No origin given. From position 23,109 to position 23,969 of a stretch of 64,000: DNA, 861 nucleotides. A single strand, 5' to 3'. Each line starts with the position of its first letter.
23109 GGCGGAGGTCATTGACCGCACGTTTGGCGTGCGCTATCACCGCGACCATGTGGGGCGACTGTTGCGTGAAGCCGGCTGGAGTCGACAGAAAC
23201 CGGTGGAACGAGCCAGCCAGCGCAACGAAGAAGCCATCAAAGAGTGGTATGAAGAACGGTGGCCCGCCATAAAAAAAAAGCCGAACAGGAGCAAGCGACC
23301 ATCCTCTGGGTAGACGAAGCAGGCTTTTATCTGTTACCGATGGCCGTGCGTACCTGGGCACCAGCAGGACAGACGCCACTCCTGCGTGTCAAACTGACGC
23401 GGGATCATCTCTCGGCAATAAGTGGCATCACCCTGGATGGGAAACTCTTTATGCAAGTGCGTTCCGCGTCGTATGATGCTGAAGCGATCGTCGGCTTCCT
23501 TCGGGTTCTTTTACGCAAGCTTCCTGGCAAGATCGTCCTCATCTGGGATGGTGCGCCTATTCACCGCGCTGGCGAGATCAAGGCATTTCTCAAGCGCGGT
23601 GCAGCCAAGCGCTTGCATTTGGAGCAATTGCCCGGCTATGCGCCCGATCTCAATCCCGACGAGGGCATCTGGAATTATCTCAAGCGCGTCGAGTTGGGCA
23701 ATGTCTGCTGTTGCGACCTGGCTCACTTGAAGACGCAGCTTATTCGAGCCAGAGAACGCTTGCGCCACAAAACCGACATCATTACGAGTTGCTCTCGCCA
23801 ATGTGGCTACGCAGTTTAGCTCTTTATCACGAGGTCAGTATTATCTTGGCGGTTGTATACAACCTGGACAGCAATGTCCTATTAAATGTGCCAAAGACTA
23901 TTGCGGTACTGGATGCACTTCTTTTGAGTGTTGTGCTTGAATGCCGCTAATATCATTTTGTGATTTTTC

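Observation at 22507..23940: IS630 insertion splits a Tat-signal, 12-cysteine small secreted protein gene; the intact ORF can be rebuilt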

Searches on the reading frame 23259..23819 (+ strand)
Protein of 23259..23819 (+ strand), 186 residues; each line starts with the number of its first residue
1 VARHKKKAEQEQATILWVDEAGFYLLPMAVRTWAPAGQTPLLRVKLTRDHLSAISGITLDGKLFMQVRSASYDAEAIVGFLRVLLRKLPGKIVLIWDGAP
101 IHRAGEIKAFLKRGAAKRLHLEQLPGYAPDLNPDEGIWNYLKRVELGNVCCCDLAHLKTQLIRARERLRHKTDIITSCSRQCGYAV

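Call 4: search_protein_families(library=pfam, max_evalue=1, proteins=[window:23259-23819:+])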
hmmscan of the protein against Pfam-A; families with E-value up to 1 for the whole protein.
window:23259-23819:+ (186 aa): 1 family
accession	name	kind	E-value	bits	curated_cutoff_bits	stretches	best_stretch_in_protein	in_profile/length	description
PF13358.12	DDE_3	-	1.9e-26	93.1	28.6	1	15-143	2-131/146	DDE superfamily endonuclease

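Call 5: search_protein_families(library=ncbifam, max_evalue=1, proteins=[window:23259-23819:+])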
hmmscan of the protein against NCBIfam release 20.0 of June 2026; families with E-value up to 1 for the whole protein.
window:23259-23819:+ (186 aa): 2 families
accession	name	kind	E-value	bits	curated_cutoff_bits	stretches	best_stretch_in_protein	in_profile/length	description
NF033545.0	transpos_IS630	equivalog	6.1e-30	104.7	100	1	5-164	136-294/299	IS630 family transposase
NF008692.0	PRK11713.1-5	equivalog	0.21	10.9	196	1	154-184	114-144/246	16S rRNA (uracil(1498)-N(3))-methyltransferase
